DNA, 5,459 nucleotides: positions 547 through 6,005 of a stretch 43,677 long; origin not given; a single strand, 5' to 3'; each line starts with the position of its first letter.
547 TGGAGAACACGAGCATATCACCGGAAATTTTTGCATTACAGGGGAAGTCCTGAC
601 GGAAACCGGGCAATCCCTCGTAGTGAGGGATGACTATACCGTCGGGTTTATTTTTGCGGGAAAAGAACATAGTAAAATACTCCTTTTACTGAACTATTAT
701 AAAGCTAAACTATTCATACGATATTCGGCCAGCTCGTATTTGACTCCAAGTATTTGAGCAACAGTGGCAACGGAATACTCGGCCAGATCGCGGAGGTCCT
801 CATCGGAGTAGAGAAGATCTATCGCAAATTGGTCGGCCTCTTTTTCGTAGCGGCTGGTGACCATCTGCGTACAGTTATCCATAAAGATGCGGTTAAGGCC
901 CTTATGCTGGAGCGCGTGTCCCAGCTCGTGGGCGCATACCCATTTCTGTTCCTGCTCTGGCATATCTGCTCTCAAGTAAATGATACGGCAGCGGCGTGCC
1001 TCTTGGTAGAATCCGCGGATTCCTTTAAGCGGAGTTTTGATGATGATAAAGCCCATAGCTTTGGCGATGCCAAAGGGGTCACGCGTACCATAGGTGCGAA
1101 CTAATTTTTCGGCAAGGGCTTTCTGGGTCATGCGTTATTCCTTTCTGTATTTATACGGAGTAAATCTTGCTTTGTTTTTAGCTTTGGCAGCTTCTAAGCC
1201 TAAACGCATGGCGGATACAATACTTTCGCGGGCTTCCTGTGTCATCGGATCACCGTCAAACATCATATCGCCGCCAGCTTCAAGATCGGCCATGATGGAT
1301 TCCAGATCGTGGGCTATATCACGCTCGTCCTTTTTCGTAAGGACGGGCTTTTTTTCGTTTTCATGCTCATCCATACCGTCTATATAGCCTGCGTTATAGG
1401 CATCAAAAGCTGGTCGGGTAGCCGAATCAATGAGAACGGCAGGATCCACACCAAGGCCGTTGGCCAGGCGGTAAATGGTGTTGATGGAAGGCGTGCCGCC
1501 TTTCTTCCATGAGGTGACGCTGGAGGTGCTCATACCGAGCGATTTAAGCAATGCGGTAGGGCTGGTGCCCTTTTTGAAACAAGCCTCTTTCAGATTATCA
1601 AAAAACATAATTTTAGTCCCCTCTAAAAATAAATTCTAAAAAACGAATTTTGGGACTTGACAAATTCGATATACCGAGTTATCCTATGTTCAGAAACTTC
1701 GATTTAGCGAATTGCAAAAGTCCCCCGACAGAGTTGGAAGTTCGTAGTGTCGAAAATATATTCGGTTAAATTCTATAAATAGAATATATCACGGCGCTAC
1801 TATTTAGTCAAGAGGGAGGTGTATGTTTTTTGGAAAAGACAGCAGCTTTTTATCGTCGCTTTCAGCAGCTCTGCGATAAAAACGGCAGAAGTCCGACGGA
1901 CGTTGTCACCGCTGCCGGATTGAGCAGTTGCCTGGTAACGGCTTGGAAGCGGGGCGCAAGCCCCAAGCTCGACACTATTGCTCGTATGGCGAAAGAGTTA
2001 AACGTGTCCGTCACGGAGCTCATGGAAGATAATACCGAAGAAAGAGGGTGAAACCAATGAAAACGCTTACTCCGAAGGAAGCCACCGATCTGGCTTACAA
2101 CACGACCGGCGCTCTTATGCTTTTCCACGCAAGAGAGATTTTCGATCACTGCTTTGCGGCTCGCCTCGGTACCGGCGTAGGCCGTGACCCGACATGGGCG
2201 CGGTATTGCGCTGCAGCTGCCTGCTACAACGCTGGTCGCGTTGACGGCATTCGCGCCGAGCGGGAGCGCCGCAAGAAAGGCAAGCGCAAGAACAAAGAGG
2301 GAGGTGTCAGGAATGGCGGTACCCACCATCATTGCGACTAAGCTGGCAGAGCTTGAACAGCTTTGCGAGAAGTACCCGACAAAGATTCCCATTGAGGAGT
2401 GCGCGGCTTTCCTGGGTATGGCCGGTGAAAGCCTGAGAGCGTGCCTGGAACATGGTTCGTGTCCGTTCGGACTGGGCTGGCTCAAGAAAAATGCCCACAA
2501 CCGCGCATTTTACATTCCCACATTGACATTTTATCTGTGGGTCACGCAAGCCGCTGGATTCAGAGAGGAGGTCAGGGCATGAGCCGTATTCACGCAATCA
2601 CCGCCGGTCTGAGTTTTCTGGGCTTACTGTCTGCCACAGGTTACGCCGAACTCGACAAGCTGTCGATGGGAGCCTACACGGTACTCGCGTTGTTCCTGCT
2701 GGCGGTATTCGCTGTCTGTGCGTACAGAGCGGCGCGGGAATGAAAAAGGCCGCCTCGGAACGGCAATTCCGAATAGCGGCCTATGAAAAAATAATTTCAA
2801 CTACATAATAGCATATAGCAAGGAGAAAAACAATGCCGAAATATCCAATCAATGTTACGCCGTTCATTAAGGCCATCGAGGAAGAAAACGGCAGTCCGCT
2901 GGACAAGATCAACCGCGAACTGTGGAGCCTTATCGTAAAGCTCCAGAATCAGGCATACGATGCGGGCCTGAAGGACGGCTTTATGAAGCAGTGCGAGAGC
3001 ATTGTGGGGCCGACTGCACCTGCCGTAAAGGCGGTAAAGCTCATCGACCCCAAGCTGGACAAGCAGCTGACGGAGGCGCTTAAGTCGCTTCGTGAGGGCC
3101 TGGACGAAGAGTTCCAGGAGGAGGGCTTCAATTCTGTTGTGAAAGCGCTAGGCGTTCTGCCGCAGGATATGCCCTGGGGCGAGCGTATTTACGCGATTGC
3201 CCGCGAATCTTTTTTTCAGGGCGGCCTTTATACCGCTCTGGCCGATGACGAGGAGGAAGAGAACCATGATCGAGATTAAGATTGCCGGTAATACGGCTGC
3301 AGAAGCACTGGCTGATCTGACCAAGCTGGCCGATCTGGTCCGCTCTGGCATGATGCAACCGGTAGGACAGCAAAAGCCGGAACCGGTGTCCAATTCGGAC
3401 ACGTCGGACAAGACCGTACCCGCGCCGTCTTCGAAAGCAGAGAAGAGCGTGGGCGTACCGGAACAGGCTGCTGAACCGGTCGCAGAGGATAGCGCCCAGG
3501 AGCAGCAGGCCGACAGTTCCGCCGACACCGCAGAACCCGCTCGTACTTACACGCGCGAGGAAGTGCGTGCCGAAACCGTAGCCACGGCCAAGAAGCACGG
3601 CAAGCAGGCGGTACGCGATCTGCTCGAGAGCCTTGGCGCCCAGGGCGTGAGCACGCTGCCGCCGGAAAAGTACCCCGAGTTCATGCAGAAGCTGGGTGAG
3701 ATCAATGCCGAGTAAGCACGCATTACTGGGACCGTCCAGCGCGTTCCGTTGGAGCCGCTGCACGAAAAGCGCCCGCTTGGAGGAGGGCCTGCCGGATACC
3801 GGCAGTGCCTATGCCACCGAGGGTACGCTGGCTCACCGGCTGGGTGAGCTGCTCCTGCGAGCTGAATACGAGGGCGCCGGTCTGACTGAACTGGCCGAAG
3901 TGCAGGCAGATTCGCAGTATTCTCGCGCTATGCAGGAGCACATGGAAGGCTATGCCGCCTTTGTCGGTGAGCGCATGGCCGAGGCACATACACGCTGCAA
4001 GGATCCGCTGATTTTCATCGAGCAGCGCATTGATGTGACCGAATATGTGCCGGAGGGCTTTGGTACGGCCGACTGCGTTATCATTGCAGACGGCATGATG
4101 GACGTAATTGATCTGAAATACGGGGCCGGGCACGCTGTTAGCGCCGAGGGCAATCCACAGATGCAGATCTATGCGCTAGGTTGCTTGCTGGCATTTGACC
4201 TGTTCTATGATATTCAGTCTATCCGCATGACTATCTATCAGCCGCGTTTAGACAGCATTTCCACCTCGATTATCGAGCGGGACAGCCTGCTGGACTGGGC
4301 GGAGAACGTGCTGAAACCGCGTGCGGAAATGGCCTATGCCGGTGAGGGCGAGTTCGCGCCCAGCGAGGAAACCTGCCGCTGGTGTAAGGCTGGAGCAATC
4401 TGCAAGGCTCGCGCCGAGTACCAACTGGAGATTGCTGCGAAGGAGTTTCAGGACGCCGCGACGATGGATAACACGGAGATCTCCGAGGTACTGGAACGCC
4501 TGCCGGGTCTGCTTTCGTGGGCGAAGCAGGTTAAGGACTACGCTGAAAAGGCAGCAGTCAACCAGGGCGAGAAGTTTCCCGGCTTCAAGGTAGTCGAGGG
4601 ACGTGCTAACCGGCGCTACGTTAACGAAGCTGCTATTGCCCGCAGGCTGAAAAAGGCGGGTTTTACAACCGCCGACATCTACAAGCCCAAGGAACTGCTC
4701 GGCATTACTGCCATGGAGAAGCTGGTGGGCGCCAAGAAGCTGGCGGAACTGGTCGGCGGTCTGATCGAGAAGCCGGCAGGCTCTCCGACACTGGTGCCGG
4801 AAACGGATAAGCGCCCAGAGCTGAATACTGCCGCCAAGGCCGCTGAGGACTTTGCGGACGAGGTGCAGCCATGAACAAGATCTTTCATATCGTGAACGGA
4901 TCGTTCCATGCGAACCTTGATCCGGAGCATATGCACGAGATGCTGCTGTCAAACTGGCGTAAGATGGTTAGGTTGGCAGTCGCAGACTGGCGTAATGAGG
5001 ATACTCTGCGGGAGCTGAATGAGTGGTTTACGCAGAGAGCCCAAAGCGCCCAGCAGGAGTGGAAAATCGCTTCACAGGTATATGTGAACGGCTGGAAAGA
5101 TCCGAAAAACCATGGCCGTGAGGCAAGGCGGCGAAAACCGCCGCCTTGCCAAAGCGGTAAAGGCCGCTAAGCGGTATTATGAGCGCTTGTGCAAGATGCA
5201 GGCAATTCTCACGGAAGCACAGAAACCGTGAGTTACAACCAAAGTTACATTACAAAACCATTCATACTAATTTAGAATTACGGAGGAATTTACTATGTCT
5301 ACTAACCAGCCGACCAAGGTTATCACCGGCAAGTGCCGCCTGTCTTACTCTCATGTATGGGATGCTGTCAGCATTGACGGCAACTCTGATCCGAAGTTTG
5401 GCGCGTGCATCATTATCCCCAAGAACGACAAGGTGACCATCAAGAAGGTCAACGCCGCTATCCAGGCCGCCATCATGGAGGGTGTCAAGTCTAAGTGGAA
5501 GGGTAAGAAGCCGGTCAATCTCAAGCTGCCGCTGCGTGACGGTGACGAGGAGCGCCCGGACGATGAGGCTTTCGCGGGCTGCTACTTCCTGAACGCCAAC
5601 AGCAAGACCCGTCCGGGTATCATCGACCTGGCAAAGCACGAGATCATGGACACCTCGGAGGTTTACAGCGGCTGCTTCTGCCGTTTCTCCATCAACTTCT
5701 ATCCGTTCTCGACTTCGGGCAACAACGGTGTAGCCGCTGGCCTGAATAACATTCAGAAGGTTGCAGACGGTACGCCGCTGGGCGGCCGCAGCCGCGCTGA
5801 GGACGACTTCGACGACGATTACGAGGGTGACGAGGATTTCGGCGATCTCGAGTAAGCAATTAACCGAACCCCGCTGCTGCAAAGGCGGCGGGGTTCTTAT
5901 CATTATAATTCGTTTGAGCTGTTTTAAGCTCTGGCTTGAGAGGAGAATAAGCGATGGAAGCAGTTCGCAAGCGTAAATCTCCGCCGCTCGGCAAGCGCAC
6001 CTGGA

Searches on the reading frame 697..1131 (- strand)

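Call 13: search_protein_families(library=pfam, proteins=[window:697-1131:-], max_evalue=0.01)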
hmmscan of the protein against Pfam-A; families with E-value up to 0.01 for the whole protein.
window:697-1131:- (144 aa): 3 families
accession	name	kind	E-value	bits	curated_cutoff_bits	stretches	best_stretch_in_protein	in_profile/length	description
PF06114.19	Peptidase_M78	-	1.4e-18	67.3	22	1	31-139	11-122/123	IrrE N-terminal-like domain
PF20573.4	DUF6782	-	5.4e-07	29.6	27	1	24-109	52-138/241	Putative metallopeptidase family (DUF6782)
PF01435.24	Peptidase_M48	-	0.0071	16.6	20.3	0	59-91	62-94/186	Peptidase family M48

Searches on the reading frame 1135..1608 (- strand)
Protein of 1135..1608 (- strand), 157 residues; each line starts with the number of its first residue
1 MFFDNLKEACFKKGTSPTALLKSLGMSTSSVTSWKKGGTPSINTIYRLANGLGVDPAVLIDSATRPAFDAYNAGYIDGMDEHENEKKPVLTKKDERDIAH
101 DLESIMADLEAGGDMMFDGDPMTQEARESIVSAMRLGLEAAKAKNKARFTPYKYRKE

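Call 13: search_protein_families(library=pfam, proteins=[window:1135-1608:-], max_evalue=0.01)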
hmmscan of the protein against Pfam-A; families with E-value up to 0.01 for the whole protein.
window:1135-1608:- (157 aa): 3 families
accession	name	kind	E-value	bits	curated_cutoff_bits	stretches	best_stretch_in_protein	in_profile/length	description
PF01381.28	HTH_3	-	1.8e-06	28.3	23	1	12-58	7-54/55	Helix-turn-helix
PF13443.12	HTH_26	-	0.0001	22.9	22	1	5-57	1-55/63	Cro/C1-type HTH DNA-binding domain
PF13560.12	HTH_31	-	0.0069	17.1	27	0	12-58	12-60/64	Helix-turn-helix domain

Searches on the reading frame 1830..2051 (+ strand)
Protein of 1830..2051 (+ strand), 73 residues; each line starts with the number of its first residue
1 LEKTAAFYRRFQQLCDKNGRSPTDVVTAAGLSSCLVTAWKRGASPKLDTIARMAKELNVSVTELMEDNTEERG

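Call 13: search_protein_families(library=pfam, proteins=[window:1830-2051:+], max_evalue=0.01)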
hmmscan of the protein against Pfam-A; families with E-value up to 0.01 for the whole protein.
window:1830-2051:+ (73 aa): 4 families
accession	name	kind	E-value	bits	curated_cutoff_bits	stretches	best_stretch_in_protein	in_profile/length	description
PF13443.12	HTH_26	-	3e-06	27.8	22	1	11-69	2-62/63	Cro/C1-type HTH DNA-binding domain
PF01381.28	HTH_3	-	0.00062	20.2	23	1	14-64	4-55/55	Helix-turn-helix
PF13560.12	HTH_31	-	0.0043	17.8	27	1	9-64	4-61/64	Helix-turn-helix domain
PF01402.27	RHH_1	-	0.0091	16.4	20.5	0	47-67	11-31/39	Ribbon-helix-helix protein, copG family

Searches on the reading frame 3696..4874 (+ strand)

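Call 13: search_protein_families(library=pfam, proteins=[window:3696-4874:+], max_evalue=0.01)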
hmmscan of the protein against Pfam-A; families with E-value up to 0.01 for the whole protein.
window:3696-4874:+ (392 aa): 2 families
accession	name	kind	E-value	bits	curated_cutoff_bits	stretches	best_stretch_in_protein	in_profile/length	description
PF10926.14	DUF2800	-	4.9e-140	467.3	21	1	8-374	1-368/368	Protein of unknown function (DUF2800)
PF12705.13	PDDEXK_1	-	5.6e-11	43.3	22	1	14-237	5-247/247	PD-(D/E)XK nuclease superfamily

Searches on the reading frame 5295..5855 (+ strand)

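Call 13: search_protein_families(library=pfam, proteins=[window:5295-5855:+], max_evalue=0.01)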
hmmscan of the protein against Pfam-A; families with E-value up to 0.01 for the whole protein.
window:5295-5855:+ (186 aa): 1 family
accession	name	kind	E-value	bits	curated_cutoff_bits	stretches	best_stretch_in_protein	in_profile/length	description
PF10991.15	Enc34_ssDNA-bd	-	8.2e-72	241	26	1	7-182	1-175/176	Enterobacter phage Enc34, ssDNA-binding protein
